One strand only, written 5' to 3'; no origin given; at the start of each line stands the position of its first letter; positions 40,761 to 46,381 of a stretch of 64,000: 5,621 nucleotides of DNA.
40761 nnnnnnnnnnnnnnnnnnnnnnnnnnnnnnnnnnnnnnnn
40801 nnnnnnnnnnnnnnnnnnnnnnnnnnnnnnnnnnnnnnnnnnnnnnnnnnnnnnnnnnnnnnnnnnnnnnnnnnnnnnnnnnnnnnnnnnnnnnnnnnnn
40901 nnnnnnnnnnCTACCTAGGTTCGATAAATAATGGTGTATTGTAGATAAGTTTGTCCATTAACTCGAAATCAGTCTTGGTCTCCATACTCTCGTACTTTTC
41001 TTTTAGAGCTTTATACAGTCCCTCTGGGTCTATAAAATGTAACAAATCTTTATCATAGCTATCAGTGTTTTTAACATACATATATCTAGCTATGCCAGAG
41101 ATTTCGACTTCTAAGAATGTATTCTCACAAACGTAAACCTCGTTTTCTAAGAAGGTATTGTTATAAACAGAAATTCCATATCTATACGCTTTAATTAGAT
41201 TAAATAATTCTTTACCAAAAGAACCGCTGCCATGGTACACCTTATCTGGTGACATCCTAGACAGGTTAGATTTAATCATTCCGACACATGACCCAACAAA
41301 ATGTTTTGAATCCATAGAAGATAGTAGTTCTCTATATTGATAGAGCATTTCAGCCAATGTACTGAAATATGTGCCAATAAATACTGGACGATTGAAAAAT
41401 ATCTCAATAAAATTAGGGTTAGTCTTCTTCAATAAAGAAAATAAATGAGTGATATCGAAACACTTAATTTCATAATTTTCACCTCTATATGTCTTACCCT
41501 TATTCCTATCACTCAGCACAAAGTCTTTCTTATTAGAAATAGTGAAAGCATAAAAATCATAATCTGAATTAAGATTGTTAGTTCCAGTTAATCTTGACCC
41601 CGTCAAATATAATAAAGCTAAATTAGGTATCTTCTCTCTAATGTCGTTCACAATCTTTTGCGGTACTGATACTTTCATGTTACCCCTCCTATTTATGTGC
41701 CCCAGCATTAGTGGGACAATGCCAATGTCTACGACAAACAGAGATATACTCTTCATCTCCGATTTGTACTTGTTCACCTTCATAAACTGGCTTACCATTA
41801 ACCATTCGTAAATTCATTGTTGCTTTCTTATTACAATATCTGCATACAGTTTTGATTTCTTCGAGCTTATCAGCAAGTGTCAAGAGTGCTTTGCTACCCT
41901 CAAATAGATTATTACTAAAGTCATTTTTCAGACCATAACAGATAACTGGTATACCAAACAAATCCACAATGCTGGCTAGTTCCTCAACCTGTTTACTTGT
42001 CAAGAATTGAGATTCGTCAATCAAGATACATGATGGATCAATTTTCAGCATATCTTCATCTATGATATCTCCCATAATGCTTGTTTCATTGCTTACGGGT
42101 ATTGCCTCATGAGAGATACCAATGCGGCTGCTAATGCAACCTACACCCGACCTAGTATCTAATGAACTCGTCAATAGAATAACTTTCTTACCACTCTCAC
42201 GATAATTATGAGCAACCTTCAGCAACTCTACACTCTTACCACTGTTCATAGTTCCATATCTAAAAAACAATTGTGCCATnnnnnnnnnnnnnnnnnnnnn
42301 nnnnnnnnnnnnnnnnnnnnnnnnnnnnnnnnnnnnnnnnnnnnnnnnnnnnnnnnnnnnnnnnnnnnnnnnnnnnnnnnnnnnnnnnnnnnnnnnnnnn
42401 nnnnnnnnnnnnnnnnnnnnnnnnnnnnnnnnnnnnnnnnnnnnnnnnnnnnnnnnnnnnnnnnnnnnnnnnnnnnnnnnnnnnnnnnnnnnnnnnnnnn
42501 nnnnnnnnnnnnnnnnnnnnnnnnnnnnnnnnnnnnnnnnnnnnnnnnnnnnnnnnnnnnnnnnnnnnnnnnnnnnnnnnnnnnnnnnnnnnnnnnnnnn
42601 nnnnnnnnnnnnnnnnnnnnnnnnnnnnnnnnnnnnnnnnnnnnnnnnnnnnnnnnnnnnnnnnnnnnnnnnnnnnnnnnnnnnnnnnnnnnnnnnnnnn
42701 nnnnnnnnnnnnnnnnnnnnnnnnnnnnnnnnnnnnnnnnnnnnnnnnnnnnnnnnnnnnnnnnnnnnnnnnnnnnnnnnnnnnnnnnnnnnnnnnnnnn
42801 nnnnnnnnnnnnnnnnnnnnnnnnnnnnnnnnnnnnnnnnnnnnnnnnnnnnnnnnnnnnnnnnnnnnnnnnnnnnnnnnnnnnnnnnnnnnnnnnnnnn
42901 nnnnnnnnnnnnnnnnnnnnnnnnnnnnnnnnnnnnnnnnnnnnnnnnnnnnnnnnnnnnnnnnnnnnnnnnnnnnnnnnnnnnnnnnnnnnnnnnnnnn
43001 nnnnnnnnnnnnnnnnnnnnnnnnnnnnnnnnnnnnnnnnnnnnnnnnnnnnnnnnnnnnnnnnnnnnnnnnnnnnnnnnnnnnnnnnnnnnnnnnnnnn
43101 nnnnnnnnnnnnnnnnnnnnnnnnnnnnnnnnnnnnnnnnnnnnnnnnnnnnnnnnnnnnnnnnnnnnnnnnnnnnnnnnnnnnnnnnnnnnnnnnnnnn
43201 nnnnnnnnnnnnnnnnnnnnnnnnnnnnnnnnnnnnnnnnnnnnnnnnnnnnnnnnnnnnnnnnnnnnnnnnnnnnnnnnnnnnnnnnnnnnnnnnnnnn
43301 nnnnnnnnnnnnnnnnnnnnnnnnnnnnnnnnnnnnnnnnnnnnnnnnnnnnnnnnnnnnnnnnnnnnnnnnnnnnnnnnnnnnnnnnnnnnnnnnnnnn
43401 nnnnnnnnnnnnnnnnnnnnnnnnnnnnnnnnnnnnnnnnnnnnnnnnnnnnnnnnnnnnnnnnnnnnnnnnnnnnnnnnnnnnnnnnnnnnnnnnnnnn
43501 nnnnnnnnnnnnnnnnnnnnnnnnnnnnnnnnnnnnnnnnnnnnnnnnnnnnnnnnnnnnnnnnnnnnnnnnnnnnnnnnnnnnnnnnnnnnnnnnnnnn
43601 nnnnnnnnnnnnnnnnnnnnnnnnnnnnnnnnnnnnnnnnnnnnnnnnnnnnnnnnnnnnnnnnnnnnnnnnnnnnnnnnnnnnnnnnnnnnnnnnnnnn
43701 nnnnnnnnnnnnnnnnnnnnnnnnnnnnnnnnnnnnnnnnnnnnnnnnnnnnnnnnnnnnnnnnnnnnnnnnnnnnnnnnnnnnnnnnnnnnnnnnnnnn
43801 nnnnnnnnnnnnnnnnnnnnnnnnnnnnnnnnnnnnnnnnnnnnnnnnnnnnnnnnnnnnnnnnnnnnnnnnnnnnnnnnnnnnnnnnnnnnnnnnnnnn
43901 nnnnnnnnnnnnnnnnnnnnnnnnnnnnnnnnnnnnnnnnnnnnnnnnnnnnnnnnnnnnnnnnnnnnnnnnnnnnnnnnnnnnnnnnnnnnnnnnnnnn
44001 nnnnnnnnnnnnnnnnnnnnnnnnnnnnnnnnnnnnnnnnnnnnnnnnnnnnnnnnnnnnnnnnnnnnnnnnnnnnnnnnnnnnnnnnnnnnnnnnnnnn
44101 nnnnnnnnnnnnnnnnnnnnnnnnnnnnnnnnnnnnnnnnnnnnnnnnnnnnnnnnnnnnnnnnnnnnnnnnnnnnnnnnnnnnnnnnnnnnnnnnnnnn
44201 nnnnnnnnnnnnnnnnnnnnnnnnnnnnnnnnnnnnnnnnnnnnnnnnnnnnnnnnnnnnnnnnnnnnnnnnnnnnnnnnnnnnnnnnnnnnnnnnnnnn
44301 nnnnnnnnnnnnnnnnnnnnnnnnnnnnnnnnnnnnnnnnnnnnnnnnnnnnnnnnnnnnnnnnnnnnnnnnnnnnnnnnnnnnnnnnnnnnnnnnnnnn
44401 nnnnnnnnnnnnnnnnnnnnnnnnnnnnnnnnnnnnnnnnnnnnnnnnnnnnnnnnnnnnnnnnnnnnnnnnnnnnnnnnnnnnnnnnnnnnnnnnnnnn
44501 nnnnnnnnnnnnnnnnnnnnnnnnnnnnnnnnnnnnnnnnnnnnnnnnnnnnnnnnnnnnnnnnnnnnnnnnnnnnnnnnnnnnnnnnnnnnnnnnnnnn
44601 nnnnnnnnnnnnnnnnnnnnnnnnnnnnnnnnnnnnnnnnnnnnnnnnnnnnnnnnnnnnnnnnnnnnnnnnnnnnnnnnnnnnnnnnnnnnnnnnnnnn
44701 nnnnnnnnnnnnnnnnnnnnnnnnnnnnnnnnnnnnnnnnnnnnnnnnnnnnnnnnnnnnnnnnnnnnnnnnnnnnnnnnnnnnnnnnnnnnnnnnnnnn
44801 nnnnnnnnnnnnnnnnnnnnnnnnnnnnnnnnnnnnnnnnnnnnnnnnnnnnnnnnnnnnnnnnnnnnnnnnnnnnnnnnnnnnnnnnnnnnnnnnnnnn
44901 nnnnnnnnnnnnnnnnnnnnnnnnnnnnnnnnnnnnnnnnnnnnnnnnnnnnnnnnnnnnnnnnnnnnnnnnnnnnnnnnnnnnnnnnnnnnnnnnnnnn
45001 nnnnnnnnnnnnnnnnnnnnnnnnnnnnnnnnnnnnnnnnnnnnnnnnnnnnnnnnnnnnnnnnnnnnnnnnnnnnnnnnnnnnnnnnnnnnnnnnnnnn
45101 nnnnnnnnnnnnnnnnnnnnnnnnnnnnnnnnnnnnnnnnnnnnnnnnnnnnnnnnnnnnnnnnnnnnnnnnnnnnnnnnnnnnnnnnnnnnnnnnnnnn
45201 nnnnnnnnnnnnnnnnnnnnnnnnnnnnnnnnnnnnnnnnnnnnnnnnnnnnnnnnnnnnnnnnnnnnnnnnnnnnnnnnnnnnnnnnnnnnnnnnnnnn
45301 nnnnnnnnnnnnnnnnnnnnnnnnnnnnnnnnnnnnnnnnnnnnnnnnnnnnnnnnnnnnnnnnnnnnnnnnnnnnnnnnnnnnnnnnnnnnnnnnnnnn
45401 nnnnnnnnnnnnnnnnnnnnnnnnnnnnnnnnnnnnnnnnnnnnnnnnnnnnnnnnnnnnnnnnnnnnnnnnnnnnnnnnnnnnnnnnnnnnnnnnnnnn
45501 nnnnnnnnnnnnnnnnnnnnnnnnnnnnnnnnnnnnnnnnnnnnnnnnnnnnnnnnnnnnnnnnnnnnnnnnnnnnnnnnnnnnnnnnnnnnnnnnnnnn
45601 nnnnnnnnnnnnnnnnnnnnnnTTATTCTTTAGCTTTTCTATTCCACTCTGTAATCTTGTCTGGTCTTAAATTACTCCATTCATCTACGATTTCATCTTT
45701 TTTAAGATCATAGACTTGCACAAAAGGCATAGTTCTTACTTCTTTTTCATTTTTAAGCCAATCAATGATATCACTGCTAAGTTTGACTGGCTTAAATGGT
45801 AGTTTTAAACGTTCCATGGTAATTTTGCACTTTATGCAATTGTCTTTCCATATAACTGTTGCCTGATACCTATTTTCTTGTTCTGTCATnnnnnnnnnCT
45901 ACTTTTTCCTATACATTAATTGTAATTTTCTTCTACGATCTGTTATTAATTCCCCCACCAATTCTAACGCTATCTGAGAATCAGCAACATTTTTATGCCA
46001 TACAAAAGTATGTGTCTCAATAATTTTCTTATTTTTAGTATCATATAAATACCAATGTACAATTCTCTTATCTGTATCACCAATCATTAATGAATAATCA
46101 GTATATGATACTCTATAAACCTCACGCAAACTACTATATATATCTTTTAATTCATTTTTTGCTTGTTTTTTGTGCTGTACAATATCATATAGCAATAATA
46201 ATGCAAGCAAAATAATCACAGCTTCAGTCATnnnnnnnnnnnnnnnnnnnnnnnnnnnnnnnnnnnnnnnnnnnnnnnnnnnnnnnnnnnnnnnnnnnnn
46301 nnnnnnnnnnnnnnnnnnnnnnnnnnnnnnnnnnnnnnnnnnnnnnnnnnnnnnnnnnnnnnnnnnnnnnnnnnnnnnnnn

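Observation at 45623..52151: Dense nucleotide-salvage / DNA-modification block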

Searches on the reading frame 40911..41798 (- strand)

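Call 10: search_protein_families(library=pfam, proteins=[window:40911-41798:-], max_evalue=0.001)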
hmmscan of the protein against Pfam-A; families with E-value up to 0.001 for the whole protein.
window:40911-41798:- (295 aa): 2 families
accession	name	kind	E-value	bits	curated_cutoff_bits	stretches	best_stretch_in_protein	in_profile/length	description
PF10127.15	RlaP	-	7.9e-07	29.5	23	1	59-187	19-145/249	RNA repair pathway DNA polymerase beta family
PF01909.29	NTP_transf_2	-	0.00026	21.8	21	1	48-92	3-46/93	Nucleotidyltransferase domain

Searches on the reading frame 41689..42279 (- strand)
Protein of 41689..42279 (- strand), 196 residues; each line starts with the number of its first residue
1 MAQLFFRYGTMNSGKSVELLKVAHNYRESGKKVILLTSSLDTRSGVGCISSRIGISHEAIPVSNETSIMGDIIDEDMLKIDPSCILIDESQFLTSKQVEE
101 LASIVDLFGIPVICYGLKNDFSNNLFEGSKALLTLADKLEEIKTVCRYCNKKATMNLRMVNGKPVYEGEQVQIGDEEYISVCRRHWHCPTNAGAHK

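Call 10: search_protein_families(library=pfam, proteins=[window:41689-42279:-], max_evalue=0.001)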
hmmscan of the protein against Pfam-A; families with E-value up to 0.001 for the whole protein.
window:41689-42279:- (196 aa): 2 families
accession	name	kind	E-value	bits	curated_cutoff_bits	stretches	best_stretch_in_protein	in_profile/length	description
PF00265.24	TK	-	1.4e-47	162.3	20.6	1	3-186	2-176/176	Thymidine kinase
PF13401.12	AAA_22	-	0.00016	22.4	27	1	9-116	12-122/130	AAA domain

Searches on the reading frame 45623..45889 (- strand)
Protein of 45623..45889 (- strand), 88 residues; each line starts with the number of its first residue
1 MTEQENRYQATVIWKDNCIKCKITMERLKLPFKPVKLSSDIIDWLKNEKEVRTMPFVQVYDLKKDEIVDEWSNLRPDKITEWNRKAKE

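Call 3: search_protein_families(library=pfam, proteins=[window:45623-45889:-], max_evalue=0.01)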
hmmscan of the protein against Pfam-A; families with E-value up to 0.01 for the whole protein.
window:45623-45889:- (88 aa): 0 families

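Call 4: search_protein_families(library=phrogs, proteins=[window:45623-45889:-], max_evalue=0.001)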
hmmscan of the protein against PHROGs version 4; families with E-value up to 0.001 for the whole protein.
window:45623-45889:- (88 aa): 1 family
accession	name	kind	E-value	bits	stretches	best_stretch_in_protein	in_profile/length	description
phrog_22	-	DNA, RNA and nucleotide metabolism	7.8e-09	36.8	1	3-83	67-144/162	thioredoxin domain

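Call 40: search_solved_structures(query=window:45623-45889:-, max_evalue=1, show_alignments=2)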
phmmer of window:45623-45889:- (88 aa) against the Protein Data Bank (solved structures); distinct sequences matched with E-value up to 1: 3.
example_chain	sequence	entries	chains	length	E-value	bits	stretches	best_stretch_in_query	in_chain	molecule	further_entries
5wcn_M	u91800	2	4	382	0.87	13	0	5-78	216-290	SiaD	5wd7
5wc6_M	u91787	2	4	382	0.87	13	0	5-78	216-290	SiaD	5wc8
4fiw_A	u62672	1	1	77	0.9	13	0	11-82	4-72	Putative glutaredoxin NrdH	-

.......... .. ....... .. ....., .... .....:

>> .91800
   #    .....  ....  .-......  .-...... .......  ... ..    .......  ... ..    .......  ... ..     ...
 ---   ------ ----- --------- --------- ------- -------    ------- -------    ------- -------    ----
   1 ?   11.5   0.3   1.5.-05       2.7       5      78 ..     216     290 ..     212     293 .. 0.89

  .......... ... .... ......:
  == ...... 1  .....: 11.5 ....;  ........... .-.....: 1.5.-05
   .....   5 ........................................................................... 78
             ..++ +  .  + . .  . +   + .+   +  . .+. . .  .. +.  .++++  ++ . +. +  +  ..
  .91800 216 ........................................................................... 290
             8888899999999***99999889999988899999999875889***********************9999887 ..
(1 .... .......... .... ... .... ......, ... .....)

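Call 44: search_protein_families(library=ncbifam, proteins=[window:45623-45889:-], max_evalue=0.01)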
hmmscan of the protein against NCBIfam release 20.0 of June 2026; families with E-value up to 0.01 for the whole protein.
window:45623-45889:- (88 aa): 1 family
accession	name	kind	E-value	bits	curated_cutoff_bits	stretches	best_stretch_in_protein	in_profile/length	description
TIGR02194.1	GlrX_NrdH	subfamily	0.00031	20.9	85.75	1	11-80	2-69/72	glutaredoxin-like protein NrdH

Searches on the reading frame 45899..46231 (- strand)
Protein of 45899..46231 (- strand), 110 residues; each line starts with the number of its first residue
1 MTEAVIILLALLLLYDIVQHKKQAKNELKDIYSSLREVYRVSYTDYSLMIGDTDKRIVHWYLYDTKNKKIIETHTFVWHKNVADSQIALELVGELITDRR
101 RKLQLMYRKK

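Call 3: search_protein_families(library=pfam, proteins=[window:45899-46231:-], max_evalue=0.01)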
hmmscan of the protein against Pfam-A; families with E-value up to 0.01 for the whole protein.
window:45899-46231:- (110 aa): 0 families

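Call 4: search_protein_families(library=phrogs, proteins=[window:45899-46231:-], max_evalue=0.001)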
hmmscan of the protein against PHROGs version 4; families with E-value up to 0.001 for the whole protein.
window:45899-46231:- (110 aa): 0 families
